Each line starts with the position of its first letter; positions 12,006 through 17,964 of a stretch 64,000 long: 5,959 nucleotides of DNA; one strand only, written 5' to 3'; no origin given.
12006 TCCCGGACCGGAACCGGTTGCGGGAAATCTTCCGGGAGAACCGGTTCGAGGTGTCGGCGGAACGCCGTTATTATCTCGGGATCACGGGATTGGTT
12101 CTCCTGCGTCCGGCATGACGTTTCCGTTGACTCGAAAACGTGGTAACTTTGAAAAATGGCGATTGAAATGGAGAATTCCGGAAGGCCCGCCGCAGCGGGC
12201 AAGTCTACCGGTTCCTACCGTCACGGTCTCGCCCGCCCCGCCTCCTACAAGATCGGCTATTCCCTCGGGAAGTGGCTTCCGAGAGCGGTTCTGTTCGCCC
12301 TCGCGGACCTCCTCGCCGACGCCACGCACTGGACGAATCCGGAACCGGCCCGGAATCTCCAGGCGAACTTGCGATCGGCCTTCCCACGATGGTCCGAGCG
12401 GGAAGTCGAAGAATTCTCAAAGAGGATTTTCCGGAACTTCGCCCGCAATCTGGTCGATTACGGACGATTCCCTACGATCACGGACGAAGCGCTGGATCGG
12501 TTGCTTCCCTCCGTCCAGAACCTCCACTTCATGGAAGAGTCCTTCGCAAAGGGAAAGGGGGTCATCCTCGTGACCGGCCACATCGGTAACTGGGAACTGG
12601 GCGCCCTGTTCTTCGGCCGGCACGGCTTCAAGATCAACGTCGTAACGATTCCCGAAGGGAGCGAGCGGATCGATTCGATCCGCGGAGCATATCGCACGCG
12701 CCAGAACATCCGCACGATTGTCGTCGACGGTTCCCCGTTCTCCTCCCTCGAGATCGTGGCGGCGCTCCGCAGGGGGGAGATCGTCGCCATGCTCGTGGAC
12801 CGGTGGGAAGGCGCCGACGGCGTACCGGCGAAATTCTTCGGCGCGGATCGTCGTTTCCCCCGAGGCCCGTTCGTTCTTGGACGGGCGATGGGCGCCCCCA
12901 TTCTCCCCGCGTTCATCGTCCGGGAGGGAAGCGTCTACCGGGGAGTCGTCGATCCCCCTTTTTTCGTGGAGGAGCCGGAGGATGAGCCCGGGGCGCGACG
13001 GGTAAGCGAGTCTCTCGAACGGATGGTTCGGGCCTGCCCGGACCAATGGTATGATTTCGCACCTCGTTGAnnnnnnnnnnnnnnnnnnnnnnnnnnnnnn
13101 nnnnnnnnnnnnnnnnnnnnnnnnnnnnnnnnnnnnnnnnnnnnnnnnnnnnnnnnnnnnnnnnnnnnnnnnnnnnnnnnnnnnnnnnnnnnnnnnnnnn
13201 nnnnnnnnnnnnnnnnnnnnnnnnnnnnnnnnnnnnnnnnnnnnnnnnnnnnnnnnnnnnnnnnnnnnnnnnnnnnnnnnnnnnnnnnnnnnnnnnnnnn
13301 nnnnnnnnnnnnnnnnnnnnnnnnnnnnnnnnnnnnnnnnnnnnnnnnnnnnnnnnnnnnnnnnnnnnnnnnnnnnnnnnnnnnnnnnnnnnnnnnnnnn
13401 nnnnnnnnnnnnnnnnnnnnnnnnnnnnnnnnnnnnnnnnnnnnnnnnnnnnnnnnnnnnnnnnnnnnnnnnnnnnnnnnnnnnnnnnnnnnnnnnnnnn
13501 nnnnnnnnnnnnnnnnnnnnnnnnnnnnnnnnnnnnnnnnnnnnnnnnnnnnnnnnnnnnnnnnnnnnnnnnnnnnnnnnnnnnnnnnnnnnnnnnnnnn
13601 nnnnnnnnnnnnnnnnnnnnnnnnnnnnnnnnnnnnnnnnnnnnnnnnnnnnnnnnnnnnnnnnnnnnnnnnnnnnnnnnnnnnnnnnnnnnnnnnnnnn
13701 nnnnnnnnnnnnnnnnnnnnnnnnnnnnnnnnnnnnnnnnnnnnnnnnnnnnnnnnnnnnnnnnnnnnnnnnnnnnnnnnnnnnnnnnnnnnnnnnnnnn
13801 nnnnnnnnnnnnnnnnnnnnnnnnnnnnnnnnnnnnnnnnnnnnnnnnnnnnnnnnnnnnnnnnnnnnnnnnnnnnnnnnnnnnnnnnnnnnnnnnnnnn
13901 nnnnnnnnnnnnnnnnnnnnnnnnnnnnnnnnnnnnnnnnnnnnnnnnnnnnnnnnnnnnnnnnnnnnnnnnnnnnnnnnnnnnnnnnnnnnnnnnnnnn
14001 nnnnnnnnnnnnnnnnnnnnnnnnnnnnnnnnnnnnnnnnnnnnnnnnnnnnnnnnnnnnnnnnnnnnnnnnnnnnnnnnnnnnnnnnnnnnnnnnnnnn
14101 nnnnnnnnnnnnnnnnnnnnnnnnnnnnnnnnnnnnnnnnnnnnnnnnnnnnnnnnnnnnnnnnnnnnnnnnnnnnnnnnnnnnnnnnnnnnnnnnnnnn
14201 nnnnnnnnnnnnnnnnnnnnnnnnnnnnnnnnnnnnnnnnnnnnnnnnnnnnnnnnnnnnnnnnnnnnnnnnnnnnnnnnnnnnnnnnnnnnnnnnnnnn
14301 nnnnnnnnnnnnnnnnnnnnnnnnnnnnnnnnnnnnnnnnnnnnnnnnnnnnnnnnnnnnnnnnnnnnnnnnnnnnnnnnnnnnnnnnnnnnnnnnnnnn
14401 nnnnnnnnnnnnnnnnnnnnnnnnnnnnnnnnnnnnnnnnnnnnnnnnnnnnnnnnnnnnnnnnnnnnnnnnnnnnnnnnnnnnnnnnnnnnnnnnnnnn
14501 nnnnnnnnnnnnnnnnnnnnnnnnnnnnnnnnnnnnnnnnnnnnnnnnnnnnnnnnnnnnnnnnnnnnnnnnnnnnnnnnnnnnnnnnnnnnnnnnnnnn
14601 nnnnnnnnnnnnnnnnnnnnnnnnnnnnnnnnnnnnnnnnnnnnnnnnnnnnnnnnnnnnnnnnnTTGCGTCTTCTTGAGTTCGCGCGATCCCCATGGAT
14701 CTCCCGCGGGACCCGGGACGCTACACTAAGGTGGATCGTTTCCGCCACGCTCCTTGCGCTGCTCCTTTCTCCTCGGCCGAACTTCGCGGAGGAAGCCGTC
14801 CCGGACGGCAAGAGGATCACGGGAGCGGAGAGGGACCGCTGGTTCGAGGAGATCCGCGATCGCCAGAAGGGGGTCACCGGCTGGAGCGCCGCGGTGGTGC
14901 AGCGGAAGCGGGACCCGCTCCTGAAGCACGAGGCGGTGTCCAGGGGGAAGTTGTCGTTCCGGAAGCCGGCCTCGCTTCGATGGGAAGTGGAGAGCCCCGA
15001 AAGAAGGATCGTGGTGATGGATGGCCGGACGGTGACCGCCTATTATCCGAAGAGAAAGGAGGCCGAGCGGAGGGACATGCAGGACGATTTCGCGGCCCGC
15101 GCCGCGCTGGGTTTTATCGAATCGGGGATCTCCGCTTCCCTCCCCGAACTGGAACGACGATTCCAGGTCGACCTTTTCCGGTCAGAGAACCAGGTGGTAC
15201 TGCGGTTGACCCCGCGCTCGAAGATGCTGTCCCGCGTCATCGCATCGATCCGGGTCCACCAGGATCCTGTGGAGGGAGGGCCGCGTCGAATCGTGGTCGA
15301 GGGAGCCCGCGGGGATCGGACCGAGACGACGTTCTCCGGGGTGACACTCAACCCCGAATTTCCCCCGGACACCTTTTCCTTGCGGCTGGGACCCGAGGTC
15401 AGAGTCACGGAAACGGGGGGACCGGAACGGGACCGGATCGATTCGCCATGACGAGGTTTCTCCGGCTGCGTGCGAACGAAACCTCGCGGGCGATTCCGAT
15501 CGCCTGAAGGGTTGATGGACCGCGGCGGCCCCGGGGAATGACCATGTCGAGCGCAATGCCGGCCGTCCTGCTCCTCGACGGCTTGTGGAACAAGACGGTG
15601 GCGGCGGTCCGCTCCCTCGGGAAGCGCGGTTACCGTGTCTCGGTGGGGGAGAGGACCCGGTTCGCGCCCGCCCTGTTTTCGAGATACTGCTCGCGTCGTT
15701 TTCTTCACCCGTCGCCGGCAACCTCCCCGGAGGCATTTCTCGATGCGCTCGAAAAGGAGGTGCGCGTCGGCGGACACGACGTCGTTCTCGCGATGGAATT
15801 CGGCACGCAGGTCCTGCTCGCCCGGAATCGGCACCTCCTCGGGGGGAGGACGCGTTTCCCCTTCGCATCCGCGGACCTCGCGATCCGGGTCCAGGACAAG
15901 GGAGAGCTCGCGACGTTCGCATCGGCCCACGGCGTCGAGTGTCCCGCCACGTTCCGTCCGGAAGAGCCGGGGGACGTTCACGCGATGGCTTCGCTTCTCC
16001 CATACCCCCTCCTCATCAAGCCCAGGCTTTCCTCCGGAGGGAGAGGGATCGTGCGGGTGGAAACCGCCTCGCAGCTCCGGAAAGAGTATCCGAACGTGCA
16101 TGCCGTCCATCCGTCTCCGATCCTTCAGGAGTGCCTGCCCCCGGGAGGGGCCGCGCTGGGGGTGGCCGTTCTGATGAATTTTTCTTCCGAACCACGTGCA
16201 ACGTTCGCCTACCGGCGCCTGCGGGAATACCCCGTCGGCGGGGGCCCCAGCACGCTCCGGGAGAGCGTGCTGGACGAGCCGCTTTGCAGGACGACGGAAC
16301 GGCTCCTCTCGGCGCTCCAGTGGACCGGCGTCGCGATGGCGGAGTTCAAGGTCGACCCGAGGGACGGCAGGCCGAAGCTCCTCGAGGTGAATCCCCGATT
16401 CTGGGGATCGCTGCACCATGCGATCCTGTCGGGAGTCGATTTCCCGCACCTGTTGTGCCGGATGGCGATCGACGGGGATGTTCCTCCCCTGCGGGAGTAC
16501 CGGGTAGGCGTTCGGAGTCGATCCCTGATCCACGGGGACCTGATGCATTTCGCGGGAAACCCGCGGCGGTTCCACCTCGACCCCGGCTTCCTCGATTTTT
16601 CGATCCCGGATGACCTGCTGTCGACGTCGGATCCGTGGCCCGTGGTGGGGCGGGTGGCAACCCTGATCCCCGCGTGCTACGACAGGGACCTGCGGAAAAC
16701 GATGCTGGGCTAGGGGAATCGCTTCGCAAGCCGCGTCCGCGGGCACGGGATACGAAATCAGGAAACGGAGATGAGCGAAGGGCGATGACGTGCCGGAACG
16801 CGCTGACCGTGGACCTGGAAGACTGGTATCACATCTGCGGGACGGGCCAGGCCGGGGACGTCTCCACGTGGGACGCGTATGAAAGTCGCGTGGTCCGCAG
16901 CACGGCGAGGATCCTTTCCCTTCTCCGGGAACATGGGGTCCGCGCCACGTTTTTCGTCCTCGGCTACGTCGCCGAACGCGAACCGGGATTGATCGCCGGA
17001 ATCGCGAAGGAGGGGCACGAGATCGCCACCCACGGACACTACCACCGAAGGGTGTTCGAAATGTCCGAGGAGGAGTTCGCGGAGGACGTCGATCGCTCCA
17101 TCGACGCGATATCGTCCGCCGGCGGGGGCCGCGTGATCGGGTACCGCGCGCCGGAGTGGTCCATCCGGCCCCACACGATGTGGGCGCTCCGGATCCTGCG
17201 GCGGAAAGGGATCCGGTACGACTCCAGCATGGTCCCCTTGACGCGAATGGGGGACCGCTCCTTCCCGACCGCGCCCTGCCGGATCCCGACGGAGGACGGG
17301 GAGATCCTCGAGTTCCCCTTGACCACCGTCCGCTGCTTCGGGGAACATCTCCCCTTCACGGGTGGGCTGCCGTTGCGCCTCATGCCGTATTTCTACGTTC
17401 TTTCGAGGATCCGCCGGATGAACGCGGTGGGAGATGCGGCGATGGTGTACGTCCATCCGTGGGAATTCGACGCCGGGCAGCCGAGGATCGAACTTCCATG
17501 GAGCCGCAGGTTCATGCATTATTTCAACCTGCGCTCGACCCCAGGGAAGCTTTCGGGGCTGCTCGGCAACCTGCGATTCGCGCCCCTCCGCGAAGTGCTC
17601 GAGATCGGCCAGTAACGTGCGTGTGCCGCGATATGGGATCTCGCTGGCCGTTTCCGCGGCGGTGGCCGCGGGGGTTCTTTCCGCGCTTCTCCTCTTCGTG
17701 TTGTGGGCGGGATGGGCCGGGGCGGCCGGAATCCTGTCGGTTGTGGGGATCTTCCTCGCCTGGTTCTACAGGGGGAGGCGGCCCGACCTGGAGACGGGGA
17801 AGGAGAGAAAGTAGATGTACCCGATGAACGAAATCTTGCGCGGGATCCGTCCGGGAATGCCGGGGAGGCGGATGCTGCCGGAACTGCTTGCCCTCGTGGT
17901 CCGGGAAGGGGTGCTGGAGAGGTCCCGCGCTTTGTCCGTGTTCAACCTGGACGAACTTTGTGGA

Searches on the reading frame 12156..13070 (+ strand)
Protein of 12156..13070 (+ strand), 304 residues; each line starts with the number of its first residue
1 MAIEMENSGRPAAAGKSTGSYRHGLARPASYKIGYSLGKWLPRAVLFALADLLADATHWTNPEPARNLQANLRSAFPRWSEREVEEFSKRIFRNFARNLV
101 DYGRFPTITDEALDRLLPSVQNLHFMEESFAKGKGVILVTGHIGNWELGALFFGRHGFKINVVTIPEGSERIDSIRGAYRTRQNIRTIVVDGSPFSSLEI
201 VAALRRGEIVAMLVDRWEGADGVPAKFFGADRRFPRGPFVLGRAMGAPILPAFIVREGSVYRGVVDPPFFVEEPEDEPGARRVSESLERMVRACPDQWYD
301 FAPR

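Call 25: search_protein_families(library=ncbifam, max_evalue=0.001, proteins=[window:12156-13070:+])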
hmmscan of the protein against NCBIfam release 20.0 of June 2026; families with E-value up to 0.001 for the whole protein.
window:12156-13070:+ (304 aa): 16 families
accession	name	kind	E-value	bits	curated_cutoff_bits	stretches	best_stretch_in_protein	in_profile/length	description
NF005919.0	PRK07920.1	equivalog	2.3e-32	112.3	209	1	29-299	13-287/311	phosphatidylinositol mannoside acyltransferase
NF006270.0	PRK08419.1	equivalog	1.3e-26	93.6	248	1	39-301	18-284/298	lipid A biosynthesis lauroyl acyltransferase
NF006487.0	PRK08905.1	equivalog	2.9e-20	72.5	281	1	41-298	13-266/290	lysophospholipid acyltransferase family protein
NF005120.0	PRK06553.1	equivalog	2.7e-19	69.6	273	1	68-299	63-300/308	lipid A biosynthesis lauroyl acyltransferase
TIGR02207.1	lipid_A_htrB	subfamily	1.8e-15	57.1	297.8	1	40-298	27-284/303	LpxL/LpxP family Kdo(2)-lipid IV(A) lauroyl/palmitoleoyl acyltransferase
NF006438.0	PRK08734.1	equivalog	1.8e-15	56.8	363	1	40-230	19-207/305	lauroyl acyltransferase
NF004191.0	PRK05646.1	equivalog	4.1e-13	49.2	491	1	41-299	31-289/310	lipid A biosynthesis lauroyl acyltransferase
NF005340.0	PRK06860.1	subfamily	6.3e-12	45.3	398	1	41-299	34-291/309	lipid A biosynthesis lauroyl acyltransferase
NF006432.0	PRK08706.1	equivalog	9.1e-12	44.8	384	1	39-299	12-272/289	lipid A biosynthesis lauroyl acyltransferase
NF004190.0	PRK05645.1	equivalog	1.1e-11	44.3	377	1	58-298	35-277/295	lysophospholipid acyltransferase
NF006507.0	PRK08943.1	subfamily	3.3e-10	39.5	337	1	42-298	41-297/322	lipid A biosynthesis (KDO)2-(lauroyl)-lipid IVA acyltransferase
NF005952.0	PRK08025.1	equivalog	4.3e-10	39.2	517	1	69-298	60-287/306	kdo(2)-lipid IV(A) palmitoleoyltransferase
NF005399.0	PRK06946.1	subfamily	7.7e-09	35.2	343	1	66-299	45-277/294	lipid A biosynthesis lauroyl acyltransferase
TIGR02208.1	lipid_A_msbB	equivalog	2.2e-08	33.7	336.05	1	63-298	52-287/305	lauroyl-Kdo(2)-lipid IV(A) myristoyltransferase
NF005150.0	PRK06628.1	equivalog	6.2e-07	29.1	350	1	83-301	66-284/290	lipid A biosynthesis lauroyl acyltransferase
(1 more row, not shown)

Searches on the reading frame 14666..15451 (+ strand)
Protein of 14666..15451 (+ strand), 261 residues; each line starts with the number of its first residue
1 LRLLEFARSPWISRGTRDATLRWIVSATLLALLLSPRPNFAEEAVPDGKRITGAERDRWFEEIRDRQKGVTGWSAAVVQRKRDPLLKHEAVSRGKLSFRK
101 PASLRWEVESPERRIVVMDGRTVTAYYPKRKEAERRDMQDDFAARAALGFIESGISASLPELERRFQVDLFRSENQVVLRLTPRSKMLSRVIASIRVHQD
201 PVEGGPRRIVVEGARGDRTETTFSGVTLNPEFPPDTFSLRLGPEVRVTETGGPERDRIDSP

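Call 31: search_protein_families(library=ncbifam, max_evalue=0.00001, proteins=[window:14666-15451:+])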
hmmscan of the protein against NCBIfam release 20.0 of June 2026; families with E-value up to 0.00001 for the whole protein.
window:14666-15451:+ (261 aa): 3 families
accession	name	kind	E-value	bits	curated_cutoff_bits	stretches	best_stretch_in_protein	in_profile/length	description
TIGR00547.2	lolA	equivalog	1.8e-19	70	112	1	61-248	22-200/202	outer membrane lipoprotein periplasmic chaperone LolA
NF053544.1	LolA2_flexi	equivalog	4.2e-16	58.9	125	1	59-238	31-207/208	flexirubin biosynthesis/transport protein LolA2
NF000661.0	PRK00031.1-3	equivalog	6.9e-06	25.6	255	1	86-239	70-214/225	outer membrane lipoprotein chaperone LolA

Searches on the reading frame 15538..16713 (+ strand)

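Call 25: search_protein_families(library=ncbifam, max_evalue=0.001, proteins=[window:15538-16713:+])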
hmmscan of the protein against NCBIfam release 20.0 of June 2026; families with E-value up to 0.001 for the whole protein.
window:15538-16713:+ (391 aa): 9 families
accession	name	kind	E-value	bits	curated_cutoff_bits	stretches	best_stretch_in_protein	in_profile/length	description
NF009405.0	PRK12767.1-4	equivalog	1.2e-15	57.3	390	1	111-324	103-303/320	carbamoyl phosphate synthase-like protein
NF009406.0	PRK12767.1-5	equivalog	1.7e-14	53.7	271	1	18-308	14-291/327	carbamoyl phosphate synthase-like protein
NF009402.0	PRK12767.1-1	equivalog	1e-11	44.3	218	1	63-325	57-313/329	carbamoyl phosphate synthase-like protein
NF009404.0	PRK12767.1-3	equivalog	3.5e-09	36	316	1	27-310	22-306/344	carbamoyl phosphate synthase-like protein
NF005315.0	PRK06849.1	equivalog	1.7e-07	30.6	406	1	10-200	7-194/389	hypothetical protein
NF002563.0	PRK02186.1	subfamily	1e-06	27.3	625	1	108-298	95-287/890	argininosuccinate lyase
NF009554.0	PRK12999.1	equivalog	1e-06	26.9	965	1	120-185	119-186/1147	pyruvate carboxylase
NF009471.0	PRK12833.1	equivalog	2.3e-05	23.1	686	0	146-187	146-187/467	acetyl-CoA carboxylase biotin carboxylase subunit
NF009403.0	PRK12767.1-2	equivalog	0.00088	18.5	286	0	280-318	286-324/342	carbamoyl phosphate synthase-like protein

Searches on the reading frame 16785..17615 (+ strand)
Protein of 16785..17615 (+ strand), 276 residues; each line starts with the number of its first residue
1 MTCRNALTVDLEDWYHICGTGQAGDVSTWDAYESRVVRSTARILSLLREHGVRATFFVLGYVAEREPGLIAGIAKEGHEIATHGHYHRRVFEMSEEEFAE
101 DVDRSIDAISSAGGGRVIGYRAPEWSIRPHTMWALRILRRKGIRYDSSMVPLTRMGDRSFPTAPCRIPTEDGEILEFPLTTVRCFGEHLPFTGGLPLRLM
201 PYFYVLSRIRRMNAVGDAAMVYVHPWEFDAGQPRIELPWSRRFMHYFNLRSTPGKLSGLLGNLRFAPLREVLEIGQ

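Call 25: search_protein_families(library=ncbifam, max_evalue=0.001, proteins=[window:16785-17615:+])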
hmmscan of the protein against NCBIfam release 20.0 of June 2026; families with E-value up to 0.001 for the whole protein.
window:16785-17615:+ (276 aa): 9 families
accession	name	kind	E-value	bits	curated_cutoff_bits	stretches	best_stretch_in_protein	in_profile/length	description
TIGR03006.1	pepcterm_polyde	equivalog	1.4e-79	267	276.2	1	5-272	1-271/272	XrtA system polysaccharide deacetylase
TIGR02764.1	spore_ybaN_pdaB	equivalog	5.2e-16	59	237.4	1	39-138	20-119/191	polysaccharide deacetylase family sporulation protein PdaB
TIGR04243.1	nodulat_NodB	equivalog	1.3e-13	50.9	240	1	39-123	16-101/197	chitooligosaccharide deacetylase NodB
NF045821.1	PgAcgDacpgdA1_Bac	equivalog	9.8e-13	47.6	400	1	39-112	102-175/282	peptidoglycan-N-acetylglucosamine deacetylase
TIGR02884.1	spore_pdaA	equivalog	9.9e-11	41.8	298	1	39-116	51-128/224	delta-lactam-biosynthetic de-N-acetylase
TIGR02873.1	spore_ylxY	hypoth_equivalog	6.9e-09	35.3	391.5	1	41-123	101-183/268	probable sporulation protein, polysaccharide deacetylase family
TIGR03212.1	uraD_N-term-dom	equivalog_domain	1.3e-06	27.7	424.6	1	39-127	78-166/297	allantoinase PuuE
NF045820.1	PgAcgDacpgdA_Strep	equivalog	7.7e-05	21.7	800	1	39-114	282-357/463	peptidoglycan-N-acetylglucosamine deacetylase PgdA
NF045822.1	PgAcgDacpgdA2_Bac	equivalog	0.00077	18.9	400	1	38-103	82-147/274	peptidoglycan-N-acetylglucosamine deacetylase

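Call 48: find_related_loci(query=A2, collection=metagenome_contigs, flank=10000)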
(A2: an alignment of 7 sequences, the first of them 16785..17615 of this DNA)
Query A2 (276 aa) in metagenome_contigs; peptide patterns used: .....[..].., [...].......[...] (x = any residue, [..] = any of these).
599 stretches matched a pattern (row limit reached: there are more); 537 encode a relative of the query (tblastn E <= 1e-3); the best 80 are kept; 80 distinct loci.
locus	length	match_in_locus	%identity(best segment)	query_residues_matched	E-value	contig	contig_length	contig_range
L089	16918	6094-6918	93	2-276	1e-176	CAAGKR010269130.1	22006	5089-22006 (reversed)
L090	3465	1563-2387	94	2-276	0e+0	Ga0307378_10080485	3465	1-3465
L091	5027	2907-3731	93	2-276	8e-179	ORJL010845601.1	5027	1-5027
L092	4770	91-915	92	2-276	5e-178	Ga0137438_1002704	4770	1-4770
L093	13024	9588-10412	90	2-276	9e-170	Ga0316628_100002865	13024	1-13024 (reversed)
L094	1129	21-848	89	1-276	0e+0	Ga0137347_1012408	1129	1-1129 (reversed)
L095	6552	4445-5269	90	2-276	7e-169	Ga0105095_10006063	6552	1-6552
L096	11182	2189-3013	90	2-276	6e-168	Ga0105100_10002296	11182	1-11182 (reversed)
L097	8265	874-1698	89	2-276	1e-166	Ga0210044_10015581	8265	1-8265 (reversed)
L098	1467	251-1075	89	2-276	0e+0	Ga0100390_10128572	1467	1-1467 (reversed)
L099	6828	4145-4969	88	2-276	1e-166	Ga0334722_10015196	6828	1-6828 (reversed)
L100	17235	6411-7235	91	2-276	9e-163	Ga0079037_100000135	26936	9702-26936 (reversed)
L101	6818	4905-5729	91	2-276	3e-163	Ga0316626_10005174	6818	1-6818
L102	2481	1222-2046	83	1-275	1e-167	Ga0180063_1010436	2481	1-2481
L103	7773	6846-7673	80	1-276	1e-152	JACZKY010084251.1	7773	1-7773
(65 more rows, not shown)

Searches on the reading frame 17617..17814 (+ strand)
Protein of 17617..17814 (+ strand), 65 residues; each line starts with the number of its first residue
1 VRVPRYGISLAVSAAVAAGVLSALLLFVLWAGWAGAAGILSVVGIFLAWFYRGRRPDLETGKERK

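Call 60: search_protein_families(library=pfam, max_evalue=0.1, proteins=[window:17617-17814:+])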
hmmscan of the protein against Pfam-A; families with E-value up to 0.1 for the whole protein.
window:17617-17814:+ (65 aa): 0 families
